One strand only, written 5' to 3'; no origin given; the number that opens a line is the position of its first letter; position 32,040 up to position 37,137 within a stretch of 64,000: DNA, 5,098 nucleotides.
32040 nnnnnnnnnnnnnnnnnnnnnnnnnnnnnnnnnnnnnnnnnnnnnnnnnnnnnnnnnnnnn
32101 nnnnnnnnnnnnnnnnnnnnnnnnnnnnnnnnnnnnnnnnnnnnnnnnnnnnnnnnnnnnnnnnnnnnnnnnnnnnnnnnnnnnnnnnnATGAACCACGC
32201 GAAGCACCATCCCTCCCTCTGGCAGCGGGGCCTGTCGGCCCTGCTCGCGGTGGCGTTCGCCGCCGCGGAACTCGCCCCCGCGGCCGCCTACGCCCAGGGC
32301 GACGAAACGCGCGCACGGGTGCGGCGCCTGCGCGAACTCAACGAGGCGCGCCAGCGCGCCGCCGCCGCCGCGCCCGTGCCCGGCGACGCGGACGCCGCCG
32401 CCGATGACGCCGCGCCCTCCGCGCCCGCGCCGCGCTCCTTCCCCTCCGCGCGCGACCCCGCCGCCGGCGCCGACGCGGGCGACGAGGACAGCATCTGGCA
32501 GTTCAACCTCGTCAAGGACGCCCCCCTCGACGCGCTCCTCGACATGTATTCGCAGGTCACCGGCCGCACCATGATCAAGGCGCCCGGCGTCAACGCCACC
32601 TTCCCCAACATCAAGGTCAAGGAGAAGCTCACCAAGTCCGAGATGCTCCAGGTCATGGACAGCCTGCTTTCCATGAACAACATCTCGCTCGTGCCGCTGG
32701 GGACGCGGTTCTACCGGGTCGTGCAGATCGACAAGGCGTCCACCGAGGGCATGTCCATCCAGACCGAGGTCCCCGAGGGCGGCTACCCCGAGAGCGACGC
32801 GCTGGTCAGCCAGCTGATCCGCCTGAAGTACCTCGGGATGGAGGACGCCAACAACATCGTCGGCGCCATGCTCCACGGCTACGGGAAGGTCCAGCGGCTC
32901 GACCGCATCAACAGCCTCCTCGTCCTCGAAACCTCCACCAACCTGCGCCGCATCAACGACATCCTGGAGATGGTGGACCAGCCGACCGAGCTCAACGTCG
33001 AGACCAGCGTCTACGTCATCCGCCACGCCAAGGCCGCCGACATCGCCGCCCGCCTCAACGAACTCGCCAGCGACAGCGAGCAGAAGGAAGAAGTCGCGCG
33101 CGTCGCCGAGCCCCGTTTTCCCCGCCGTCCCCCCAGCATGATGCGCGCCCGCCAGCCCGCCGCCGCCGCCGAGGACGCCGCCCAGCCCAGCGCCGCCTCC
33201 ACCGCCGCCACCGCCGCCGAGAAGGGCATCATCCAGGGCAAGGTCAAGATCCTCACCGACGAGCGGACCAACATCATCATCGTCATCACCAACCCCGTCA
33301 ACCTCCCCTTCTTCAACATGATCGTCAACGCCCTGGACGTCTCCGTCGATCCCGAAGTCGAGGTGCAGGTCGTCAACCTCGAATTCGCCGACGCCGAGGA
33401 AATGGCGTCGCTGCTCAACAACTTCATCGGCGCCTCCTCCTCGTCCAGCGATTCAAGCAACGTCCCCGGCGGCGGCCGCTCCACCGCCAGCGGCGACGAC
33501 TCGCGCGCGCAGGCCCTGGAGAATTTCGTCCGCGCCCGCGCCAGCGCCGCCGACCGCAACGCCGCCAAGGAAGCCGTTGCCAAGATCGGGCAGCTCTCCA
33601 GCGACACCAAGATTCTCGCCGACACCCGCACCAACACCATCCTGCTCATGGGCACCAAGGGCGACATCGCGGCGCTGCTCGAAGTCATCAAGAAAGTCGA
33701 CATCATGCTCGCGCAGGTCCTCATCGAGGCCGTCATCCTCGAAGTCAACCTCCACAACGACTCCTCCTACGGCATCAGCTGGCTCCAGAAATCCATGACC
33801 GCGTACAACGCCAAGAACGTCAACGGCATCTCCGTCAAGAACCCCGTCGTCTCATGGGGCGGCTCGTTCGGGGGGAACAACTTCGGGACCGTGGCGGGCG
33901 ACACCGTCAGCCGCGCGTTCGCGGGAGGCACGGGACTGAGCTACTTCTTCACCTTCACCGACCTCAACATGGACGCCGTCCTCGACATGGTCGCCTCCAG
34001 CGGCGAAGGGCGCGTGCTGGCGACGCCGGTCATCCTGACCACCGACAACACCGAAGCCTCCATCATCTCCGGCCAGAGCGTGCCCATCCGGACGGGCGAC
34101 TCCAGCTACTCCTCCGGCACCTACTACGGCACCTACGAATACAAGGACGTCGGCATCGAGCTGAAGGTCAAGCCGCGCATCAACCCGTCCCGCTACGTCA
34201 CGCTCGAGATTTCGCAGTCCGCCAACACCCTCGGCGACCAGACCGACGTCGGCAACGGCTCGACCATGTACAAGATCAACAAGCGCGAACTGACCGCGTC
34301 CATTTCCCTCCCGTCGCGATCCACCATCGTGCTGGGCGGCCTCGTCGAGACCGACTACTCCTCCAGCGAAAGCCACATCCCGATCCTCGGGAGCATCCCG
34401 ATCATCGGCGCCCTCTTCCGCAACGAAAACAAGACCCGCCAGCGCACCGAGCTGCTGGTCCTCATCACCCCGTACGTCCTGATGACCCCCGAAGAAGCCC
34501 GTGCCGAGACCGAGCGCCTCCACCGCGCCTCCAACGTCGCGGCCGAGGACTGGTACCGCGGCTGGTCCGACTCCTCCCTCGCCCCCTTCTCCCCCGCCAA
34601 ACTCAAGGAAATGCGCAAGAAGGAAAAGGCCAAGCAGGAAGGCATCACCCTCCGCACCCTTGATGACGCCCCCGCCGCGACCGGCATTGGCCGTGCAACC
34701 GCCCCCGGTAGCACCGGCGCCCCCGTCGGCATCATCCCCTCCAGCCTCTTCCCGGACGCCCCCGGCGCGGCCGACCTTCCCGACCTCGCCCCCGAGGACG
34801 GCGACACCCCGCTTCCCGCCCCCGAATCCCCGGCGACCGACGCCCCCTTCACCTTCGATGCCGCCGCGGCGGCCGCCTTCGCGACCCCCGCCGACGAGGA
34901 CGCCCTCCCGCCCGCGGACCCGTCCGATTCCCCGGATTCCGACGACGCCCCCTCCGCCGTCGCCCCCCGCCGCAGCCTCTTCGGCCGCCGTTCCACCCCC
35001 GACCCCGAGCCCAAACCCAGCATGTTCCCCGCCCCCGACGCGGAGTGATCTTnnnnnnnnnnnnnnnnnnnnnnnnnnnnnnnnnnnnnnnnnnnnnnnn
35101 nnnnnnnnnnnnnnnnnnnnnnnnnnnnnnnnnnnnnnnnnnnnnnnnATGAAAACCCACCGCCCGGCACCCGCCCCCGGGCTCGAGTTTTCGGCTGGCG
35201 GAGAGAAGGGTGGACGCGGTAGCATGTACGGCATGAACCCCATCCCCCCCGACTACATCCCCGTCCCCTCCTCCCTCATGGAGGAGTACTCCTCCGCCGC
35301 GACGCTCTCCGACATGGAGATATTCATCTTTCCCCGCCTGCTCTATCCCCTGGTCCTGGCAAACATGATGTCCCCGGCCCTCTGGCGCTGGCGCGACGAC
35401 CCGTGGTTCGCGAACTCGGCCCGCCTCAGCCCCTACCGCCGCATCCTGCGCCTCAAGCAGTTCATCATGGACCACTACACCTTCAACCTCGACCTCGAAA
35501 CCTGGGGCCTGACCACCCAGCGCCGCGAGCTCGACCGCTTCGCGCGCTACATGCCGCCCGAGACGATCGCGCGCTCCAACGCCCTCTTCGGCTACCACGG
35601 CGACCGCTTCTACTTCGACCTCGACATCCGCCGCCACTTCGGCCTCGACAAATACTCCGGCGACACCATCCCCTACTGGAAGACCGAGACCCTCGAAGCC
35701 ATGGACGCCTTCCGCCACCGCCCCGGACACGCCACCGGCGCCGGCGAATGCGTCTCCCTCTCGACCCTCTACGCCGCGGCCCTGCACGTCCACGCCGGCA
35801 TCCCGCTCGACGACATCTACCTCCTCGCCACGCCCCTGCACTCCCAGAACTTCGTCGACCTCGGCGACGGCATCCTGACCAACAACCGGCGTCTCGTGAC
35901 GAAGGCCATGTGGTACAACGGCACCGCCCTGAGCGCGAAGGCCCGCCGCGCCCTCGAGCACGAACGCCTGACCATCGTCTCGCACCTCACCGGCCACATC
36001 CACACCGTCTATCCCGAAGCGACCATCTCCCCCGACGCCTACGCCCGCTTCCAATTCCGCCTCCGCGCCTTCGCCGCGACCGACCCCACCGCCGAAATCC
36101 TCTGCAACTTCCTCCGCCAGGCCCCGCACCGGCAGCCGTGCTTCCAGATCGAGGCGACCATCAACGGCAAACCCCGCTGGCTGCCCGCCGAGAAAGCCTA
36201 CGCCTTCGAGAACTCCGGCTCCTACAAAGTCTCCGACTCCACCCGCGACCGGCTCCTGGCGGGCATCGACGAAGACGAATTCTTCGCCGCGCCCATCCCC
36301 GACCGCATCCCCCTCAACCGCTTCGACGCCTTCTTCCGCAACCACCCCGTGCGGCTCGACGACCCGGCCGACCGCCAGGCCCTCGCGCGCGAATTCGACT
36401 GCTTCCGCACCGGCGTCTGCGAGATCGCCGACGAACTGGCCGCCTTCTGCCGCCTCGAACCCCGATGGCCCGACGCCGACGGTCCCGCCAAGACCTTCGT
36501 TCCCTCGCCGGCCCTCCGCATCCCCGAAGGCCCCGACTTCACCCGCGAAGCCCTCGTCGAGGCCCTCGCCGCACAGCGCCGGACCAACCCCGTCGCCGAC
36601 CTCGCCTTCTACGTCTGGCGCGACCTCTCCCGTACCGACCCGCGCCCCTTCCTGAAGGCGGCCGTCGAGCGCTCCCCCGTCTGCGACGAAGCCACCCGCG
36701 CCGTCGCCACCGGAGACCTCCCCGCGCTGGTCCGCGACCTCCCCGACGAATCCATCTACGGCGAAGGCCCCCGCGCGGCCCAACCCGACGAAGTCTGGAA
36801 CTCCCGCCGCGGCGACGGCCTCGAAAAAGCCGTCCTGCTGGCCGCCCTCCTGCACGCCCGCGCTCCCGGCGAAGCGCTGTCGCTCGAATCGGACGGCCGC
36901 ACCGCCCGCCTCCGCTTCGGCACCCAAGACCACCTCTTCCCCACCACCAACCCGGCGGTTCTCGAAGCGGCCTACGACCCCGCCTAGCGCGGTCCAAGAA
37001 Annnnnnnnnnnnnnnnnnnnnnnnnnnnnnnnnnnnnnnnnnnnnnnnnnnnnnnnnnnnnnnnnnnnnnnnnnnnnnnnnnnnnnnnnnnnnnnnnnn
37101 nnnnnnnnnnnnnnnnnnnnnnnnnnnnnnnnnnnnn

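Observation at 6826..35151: Four-copy conserved upstream element with fixed 41-42 nt spacing to ATGAAA start codons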

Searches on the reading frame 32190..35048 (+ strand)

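Call 18: search_protein_families(library=pfam, proteins=[window:32190-35048:+], max_evalue=0.01)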
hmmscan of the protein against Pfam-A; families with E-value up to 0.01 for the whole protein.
window:32190-35048:+ (952 aa): 3 families
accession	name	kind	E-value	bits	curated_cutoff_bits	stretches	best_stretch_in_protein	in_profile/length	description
PF00263.26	Secretin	-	4.2e-46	157.1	27.5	1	602-764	3-168/169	Bacterial type II and III secretion system protein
PF03958.22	Secretin_N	-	3.5e-26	91.6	28.2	3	392-505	1-65/69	Bacterial type II/III secretion system short domain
PF21305.2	type_II_gspD_N0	-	1.6e-05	25.1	27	1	108-177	3-71/71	GspD-like, N0 domain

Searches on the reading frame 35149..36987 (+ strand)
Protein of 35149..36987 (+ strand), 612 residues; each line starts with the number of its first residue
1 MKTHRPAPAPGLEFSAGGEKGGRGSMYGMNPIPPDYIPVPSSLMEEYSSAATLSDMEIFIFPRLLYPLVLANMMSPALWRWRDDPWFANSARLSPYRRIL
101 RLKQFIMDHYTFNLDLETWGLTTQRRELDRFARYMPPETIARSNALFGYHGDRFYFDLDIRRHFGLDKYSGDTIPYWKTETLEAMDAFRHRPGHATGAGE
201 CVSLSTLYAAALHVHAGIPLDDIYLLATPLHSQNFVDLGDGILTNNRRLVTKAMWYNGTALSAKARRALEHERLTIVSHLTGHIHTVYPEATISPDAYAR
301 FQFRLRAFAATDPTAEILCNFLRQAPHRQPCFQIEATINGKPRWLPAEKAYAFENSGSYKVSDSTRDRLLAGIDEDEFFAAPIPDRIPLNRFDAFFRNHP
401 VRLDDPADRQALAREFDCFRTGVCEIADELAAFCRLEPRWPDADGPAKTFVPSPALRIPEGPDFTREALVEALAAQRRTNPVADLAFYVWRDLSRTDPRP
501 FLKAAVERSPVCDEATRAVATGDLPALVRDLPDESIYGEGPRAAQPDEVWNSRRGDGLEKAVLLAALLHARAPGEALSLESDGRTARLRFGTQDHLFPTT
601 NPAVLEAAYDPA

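Call 18: search_protein_families(library=pfam, proteins=[window:35149-36987:+], max_evalue=0.01)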
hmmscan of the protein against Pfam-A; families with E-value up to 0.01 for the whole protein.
window:35149-36987:+ (612 aa): 0 families

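Call 44: search_protein_families(library=phrogs, proteins=[window:35149-36987:+], max_evalue=0.1)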
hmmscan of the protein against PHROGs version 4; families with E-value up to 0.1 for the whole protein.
window:35149-36987:+ (612 aa): 0 families

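Call 45: search_protein_families(library=ncbifam, proteins=[window:35149-36987:+], max_evalue=0.1)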
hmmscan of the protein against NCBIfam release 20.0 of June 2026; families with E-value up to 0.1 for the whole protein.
window:35149-36987:+ (612 aa): 0 families

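Call 76: search_protein_families(library=padloc, proteins=[window:35149-36987:+], max_evalue=0.1)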
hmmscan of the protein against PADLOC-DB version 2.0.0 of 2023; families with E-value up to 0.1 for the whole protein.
window:35149-36987:+ (612 aa): 0 families

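Call 84: find_homologous_proteins(query=window:35149-36987:+, max_evalue=1e-10)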
Query window:35149-36987:+ (612 aa): 5902 proteins with E <= 1e-10 among 8000 candidates; the best 120 are listed.
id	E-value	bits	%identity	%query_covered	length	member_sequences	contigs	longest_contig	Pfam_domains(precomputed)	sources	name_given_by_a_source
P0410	0.0e+0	1346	99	96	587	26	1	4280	-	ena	-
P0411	0.0e+0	1187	88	94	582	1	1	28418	-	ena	-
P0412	0.0e+0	1186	87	95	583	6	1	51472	-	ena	-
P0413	0.0e+0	1184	87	94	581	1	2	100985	-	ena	-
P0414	0.0e+0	1178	86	94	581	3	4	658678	-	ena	-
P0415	0.0e+0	1134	84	94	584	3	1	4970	-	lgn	-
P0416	4.9e-292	988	75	93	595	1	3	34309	-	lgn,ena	-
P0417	3.6e-266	903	68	95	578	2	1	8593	-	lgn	-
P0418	1.6e-265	901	70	92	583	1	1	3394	-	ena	-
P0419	4.6e-265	899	69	92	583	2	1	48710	-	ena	-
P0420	9.1e-265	898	68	93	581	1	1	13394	-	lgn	-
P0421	6.4e-264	895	69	94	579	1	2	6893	-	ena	-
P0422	7.1e-264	895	68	95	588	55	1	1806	-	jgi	-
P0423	7.6e-264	895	69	94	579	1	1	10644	-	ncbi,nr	ncbi:MAG: hypothetical protein EOL90_07400 [Spartobacteria bacterium]|nr:hypothetical protein [Spart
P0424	2.1e-263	894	69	94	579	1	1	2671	-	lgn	-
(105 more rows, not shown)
